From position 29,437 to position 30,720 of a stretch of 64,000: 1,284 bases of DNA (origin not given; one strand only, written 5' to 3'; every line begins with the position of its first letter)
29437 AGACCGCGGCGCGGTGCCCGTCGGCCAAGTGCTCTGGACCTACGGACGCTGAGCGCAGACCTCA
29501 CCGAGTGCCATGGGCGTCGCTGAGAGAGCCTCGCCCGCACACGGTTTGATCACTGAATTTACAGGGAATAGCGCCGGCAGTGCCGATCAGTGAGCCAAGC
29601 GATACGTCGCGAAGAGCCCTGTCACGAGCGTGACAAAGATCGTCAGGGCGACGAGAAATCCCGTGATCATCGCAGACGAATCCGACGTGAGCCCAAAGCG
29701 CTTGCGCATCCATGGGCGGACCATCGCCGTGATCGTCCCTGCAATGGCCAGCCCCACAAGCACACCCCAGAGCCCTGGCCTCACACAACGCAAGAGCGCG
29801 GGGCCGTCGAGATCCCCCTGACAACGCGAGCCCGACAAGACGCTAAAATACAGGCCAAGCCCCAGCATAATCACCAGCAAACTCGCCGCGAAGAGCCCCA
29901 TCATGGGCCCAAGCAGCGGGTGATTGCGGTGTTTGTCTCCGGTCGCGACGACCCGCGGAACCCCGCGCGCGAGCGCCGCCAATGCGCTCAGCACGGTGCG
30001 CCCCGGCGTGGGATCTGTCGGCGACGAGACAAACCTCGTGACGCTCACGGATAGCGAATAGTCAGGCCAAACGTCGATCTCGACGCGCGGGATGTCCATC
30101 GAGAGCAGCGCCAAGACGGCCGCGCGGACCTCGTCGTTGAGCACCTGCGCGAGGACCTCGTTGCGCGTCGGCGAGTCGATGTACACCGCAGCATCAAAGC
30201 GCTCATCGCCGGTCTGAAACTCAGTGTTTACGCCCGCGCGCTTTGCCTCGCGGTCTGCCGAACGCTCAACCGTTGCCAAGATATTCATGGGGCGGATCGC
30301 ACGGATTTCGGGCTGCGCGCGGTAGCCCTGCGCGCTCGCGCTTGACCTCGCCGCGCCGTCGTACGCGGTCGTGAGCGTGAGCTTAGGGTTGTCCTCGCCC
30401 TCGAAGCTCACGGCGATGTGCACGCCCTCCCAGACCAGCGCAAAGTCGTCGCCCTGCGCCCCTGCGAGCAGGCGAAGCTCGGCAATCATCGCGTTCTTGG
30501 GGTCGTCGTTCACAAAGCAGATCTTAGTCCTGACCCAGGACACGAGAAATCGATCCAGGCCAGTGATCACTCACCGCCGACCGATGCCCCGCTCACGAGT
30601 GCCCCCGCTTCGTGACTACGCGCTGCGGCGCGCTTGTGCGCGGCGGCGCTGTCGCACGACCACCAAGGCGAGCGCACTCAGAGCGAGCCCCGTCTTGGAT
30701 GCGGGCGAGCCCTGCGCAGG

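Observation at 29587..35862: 1748-aa Ig-repeat surface protein with MYXO-CTERM-like tail followed by a small 3-TM membrane protein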

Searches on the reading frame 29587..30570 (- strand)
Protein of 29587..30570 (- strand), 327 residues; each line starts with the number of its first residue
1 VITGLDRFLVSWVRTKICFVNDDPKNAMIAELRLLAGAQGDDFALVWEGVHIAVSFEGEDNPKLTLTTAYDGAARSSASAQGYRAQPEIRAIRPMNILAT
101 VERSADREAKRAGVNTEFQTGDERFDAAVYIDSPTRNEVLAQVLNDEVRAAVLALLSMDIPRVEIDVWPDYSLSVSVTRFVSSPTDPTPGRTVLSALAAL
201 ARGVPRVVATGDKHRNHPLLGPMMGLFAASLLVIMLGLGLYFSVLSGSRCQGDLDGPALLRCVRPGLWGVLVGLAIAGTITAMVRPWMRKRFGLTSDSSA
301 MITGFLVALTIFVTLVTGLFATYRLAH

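Call 6: search_protein_families(library=pfam, proteins=[window:29587-30570:-], max_evalue=0.1)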
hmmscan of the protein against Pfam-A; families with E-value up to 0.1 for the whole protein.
window:29587-30570:- (327 aa): 0 families

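Call 7: search_protein_families(library=ncbifam, proteins=[window:29587-30570:-], max_evalue=1)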
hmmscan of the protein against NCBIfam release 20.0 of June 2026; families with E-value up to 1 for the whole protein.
window:29587-30570:- (327 aa): 0 families

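Call 13: find_encoding_contigs(protein=window:29587-30489:-, flank=10000, max_places=6)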
Protein window:29587-30489:- (300 aa): no gene with exactly this product is on record in the collection.

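Call 14: find_homologous_proteins(query=window:29587-30489:-)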
Query window:29587-30489:- (300 aa): 1 proteins with E <= 0.001 among 8000 candidates.
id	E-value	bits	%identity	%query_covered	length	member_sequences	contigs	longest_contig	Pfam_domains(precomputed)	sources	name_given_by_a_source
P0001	2.6e-191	652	100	100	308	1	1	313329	-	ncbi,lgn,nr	ncbi:MAG: hypothetical protein Q8Q09_28085 [Deltaproteobacteria bacterium]|nr:hypothetical protein [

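Call 15: find_encoding_contigs(protein=P0001, flank=10000, max_places=4)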
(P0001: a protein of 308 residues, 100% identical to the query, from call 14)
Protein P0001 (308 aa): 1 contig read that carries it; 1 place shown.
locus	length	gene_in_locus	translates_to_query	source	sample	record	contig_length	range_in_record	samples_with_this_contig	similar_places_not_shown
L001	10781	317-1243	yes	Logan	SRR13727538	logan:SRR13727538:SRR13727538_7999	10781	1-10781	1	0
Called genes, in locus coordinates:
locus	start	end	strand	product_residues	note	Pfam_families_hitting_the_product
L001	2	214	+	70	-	?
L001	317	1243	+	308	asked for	-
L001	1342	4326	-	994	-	-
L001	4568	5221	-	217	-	PF04116:FA_hydroxylase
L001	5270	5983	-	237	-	PF00440:TetR_N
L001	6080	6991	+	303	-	-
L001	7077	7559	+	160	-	PF01668:SmpB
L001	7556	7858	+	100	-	-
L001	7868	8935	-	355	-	PF01636:APH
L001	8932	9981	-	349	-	PF07885:Ion_trans_2, PF02254:TrkA_N, PF02080:TrkA_C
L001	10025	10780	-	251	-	?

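Call 23: search_protein_representatives(protein=P0001)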
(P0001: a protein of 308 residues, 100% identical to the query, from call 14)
Query: 308 residues. Proteins with E-value up to 0.001 (for the whole library): 278; up to 1e-10: 135; up to 1e-30: 18. The best 150 are listed.
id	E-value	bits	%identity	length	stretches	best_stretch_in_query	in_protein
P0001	3.9e-198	673.3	100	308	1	1-308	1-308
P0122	5.5e-44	167.3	37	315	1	1-303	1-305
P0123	6.0e-44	167.2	38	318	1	3-300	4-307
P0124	8.2e-42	160.2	37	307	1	5-295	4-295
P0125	1.4e-40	156.1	38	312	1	1-300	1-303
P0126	4.0e-40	154.6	36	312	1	3-301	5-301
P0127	5.8e-40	154.1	38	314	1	8-301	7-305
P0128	5.9e-40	154.1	34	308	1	5-297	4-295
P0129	1.8e-39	152.5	39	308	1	7-301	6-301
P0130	2.5e-39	152.0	35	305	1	1-302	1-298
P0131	1.6e-38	149.4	37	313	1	10-301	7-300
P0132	3.2e-38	148.4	37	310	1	1-302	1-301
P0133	1.0e-37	146.8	36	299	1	18-302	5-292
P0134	6.8e-34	134.2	37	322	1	19-294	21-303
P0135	1.7e-32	129.6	38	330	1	10-300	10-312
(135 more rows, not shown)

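Call 28: find_related_loci(query=A2, collection=genome_contigs, flank=8000)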
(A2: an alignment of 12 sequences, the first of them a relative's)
Query A2 (308 aa) in genome_contigs; peptide patterns used: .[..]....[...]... (x = any residue, [..] = any of these).
30 stretches matched a pattern; 28 encode a relative of the query (tblastn E <= 1e-3); 28 distinct loci.
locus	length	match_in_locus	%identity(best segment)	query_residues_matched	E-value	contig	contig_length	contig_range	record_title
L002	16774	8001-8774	36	4-255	1e-39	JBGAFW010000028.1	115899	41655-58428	MAG: Labilithrix sp. isolate MAG_MBR_H125.011 MBRH125-11_opera_contig_849, whole genome shotgun sequence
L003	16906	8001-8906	35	7-304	1e-33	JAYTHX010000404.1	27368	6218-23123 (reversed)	MAG: Polyangiaceae bacterium isolate GFS_2591 GFS_2591_403, whole genome shotgun sequence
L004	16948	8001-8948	32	1-304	3e-28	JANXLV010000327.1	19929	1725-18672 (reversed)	MAG: Myxococcales bacterium isolate 336R_concoct_307_sub 336R_k141_2445678, whole genome shotgun sequence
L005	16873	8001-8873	31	4-283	5e-26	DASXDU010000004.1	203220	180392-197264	MAG TPA_asm: Polyangiaceae bacterium isolate SMAG_U5094 k141_549272, whole genome shotgun sequence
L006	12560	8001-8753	34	6-248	1e-25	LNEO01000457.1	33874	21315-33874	MAG: Deltaproteobacteria bacterium Ga0077539 Ga0077539_1403.1, whole genome shotgun sequence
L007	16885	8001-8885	30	1-284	7e-25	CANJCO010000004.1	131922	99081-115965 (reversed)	MAG: Myxococcales bacterium isolate RH-23may17-1049 genome assembly, contig: RH-23may17-C815, whole genome shotgun seque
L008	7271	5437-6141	34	9-231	2e-21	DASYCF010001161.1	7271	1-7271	MAG TPA_asm: Byssovorax sp. isolate SMAG_U4926 k141_3737671, whole genome shotgun sequence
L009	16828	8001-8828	30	4-261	3e-19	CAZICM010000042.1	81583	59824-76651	MAG TPA_asm: uncultured Polyangiaceae bacterium isolate binchicken_co16_258 genome assembly, contig: NODE_513_length_815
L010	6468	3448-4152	33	4-231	1e-18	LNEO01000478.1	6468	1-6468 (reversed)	MAG: Deltaproteobacteria bacterium Ga0077539 Ga0077539_1424.1, whole genome shotgun sequence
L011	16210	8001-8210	40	72-140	3e-9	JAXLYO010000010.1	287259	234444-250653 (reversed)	MAG: Polyangiaceae bacterium isolate STL-MYX15 C3.145.fa-10, whole genome shotgun sequence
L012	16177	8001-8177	41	87-145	1e-7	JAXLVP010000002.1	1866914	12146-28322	MAG: Bdellovibrionota bacterium isolate STL-BDEC1 C1.36.fa-2, whole genome shotgun sequence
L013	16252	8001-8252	38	64-146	2e-7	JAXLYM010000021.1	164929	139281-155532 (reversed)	MAG: Polyangiaceae bacterium isolate STL-MYX13 C2.77.fa-21, whole genome shotgun sequence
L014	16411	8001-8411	29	3-147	8e-7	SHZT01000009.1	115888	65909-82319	MAG: Gemmatimonadetes bacterium isolate Baikal-deep-G155 BACOMB-C384, whole genome shotgun sequence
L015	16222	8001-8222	38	72-146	9e-7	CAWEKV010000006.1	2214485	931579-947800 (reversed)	MAG: uncultured Planctomycetia bacterium isolate MFD05747.bin.2.36 genome assembly, contig: contig_9160, whole genome sh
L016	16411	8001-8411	30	37-199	1e-6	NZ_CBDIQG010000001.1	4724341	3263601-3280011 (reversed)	MAG: Rheinheimera sp. isolate NI281-mx-bin12 N-NV281-C6, whole genome shotgun sequence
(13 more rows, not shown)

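Call 31: search_protein_families(library=pfam, proteins=[L002:5839-7989:+, L009:5572-7983:+, L003:6511-7947:+, L005:5943-6890:+, L007:6227-7660:-, L006:4605-7256:-, L004:6458-7447:-, L002:8996-11143:-, L003:8903-11764:-, L007:8892-10460:-], max_evalue=0.001)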
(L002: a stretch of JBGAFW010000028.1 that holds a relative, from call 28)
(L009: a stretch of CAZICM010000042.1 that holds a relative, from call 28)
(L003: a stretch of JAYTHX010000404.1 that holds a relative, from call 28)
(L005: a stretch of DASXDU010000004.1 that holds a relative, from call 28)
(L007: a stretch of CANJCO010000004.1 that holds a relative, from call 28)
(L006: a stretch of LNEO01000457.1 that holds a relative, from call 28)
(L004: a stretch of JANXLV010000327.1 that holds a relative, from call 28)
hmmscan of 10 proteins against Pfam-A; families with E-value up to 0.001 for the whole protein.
L002:5839-7989:+ (716 aa): 8 families
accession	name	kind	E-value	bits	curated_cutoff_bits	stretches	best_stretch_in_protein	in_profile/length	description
PF00326.27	Peptidase_S9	-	9.4e-47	159.7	22.6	1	495-705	3-212/213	Prolyl oligopeptidase family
PF20434.5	BD-FAE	-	1.9e-12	47.6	26.8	1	473-663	9-215/215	BD-FAE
PF07676.18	PD40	-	1.1e-10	41.6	20.9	1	114-136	15-38/38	WD40-like Beta Propeller Repeat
PF02129.25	Peptidase_S15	-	4.5e-10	40.1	23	1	456-597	1-134/262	X-Pro dipeptidyl-peptidase (S15 family)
PF01738.24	DLH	-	3e-08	33.9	21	1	492-688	27-194/217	Dienelactone hydrolase family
PF02897.21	Peptidase_S9_N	-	0.00011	21.6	24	1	156-431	129-411/414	Prolyl oligopeptidase, N-terminal beta-propeller domain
PF00561.26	Abhydrolase_1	-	0.00015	22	25.8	0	554-683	134-241/245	alpha/beta hydrolase fold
PF08386.16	Abhydrolase_4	-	0.00025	21.6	21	1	635-688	32-81/103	TAP-like protein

L009:5572-7983:+ (803 aa): 5 families
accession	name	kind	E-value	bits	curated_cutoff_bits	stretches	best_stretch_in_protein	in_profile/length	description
PF09937.14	DUF2169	-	1.4e-56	192.5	25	1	27-294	2-294/294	Uncharacterized protein conserved in bacteria (DUF2169)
PF00805.28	Pentapeptide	-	2.4e-27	94.6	20.2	3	638-672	2-36/40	Pentapeptide repeats (8 copies)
PF13599.13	Pentapeptide_4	-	1.8e-20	73.2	38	3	663-739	2-78/78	Pentapeptide repeat region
PF13576.12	Pentapeptide_3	-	3.3e-12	46.8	27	1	635-677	2-47/48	Pentapeptide repeats (9 copies)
PF25296.1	Decapeptide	-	2.3e-05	24.6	45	0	635-690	18-73/74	Decapeptide repeat region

L003:6511-7947:+ (478 aa): 1 family
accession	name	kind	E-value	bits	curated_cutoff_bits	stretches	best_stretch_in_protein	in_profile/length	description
PF10092.14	DUF2330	-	2.2e-28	99.7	24.7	1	46-254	19-223/279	Uncharacterized protein conserved in bacteria (DUF2330)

L005:5943-6890:+ (315 aa): 0 families

L007:6227-7660:- (477 aa): 0 families

L006:4605-7256:- (883 aa): 0 families

L004:6458-7447:- (329 aa): 0 families

L002:8996-11143:- (715 aa): 2 families
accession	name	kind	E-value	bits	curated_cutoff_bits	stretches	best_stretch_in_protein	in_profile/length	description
PF11978.13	MVP_shoulder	-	9.3e-27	93.8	25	1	428-541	3-118/118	Shoulder domain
PF17795.6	Vault_3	-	9.6e-08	32.5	28.8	1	384-416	22-54/62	Major Vault Protein Repeat domain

L003:8903-11764:- (953 aa): 0 families

L007:8892-10460:- (522 aa): 0 families

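Call 47: search_solved_structures(query=A1, max_evalue=1)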
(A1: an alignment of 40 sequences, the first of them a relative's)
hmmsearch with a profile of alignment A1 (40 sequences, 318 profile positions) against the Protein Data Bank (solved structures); distinct sequences matched with E-value up to 1: 4.
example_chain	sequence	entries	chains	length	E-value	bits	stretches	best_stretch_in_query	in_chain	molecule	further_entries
9k0k_I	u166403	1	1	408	0.0016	20.8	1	210-309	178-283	P2Y purinoceptor 4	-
9k0x_I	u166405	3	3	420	0.17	14.2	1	211-310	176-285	P2Y purinoceptor 2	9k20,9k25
1lnz_A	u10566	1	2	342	0.32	13.3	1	150-222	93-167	SPO0B-associated GTP-binding protein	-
8fed_K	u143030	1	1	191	0.82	12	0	214-315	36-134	Transmembrane protein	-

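Call 56: predict_structure(alignment_id=A1)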
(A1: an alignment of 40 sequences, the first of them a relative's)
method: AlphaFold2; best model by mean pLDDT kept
length: 308 residues; sequences in the alignment: 40
mean_pLDDT: 94.2   pTM: 0.88
mean pLDDT of the five models: 94.2, 93.2, 92.9, 92.9, 92.7
residues with pLDDT >= 90: 264; 70-90: 37; 50-70: 7; < 50: 0
segments of 3 or more residues with pLDDT < 50: none
pLDDT, mean of each block of 10 residues (from residue 1): 84 97 98 96 96 83 80 98 96 95 98 97 98 97 96 96 87 97 97 97 98 96 84 88 93 98 98 95 97 98 92
secondary structure, 60 per line:
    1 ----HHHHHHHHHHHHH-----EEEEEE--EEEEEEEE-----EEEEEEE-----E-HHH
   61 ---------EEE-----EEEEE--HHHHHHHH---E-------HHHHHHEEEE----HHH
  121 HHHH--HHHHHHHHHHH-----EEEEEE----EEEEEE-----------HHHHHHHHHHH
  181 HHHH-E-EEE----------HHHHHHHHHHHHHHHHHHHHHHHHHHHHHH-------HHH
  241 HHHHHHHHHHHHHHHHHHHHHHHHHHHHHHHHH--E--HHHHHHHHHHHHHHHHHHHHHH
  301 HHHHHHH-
elements in order: H5-17 E23-28 E31-38 E44-50 E70-72 E78-82 H85-92 H104-109 E110-113 H118-124 H127-137 E143-148 E153-158 H170-184 E188-190 H201-230 H238-273 H279-307

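Call 71: find_encoding_contigs(protein=P0122, flank=8000, max_places=2)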
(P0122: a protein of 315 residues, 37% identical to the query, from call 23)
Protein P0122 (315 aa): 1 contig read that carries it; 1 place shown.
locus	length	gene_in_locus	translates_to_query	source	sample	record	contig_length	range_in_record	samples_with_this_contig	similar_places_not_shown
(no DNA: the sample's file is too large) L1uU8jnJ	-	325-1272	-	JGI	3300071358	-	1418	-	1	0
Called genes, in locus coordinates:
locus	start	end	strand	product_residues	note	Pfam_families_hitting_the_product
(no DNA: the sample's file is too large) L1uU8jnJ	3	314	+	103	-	?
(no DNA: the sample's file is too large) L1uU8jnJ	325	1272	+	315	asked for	-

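Call 72: find_encoding_contigs(protein=P0123, flank=8000, max_places=2)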
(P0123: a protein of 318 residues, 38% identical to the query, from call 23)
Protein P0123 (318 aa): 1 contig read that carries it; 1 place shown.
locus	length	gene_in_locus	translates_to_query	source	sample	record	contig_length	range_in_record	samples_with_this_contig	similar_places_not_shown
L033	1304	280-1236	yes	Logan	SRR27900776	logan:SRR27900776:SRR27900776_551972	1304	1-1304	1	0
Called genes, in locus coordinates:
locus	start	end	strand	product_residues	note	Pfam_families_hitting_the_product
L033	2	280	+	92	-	?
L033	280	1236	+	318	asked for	-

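Call 73: find_encoding_contigs(protein=P0125, flank=8000, max_places=2)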
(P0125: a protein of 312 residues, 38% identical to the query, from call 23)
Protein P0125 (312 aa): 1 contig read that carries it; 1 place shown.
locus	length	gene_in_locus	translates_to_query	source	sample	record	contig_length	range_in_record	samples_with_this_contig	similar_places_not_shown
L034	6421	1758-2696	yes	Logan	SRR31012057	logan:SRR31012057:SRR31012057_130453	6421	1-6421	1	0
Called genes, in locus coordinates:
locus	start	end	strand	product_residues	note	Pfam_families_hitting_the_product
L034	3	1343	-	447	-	?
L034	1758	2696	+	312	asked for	-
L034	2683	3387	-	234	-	PF00903:Glyoxalase (weak), PF18029:Glyoxalase_6 (weak)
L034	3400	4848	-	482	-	-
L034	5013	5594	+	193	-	-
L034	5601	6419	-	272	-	?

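Call 88: find_related_loci(query=A2, collection=metagenome_contigs, flank=7000)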
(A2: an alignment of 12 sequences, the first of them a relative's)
Query A2 (308 aa) in metagenome_contigs; peptide patterns used: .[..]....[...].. (x = any residue, [..] = any of these).
168 stretches matched a pattern; 23 encode a relative of the query (tblastn E <= 1e-3); 23 distinct loci.
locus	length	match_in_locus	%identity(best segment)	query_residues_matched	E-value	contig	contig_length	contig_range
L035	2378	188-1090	36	6-307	2e-41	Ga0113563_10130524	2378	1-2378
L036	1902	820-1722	36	6-307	1e-41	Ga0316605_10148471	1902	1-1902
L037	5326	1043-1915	36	7-295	1e-36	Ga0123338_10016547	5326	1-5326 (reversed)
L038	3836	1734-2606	36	7-295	8e-37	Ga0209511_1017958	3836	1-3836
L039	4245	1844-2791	32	1-304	3e-32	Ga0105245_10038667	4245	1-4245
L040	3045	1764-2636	34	4-283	2e-31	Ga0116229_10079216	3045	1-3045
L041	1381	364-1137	36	1-246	4e-30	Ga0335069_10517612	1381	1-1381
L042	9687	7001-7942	34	4-304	2e-27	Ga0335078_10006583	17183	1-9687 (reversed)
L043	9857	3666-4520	31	24-302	2e-26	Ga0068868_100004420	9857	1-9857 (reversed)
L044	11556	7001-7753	34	6-248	3e-26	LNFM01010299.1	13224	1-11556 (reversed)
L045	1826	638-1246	36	4-195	9e-26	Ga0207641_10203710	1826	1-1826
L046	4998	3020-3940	33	4-304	3e-25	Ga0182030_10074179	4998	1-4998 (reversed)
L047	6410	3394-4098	33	4-231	4e-19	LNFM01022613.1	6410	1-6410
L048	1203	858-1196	37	1-107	1e-9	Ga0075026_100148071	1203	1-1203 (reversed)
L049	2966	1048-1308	33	45-138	1e-7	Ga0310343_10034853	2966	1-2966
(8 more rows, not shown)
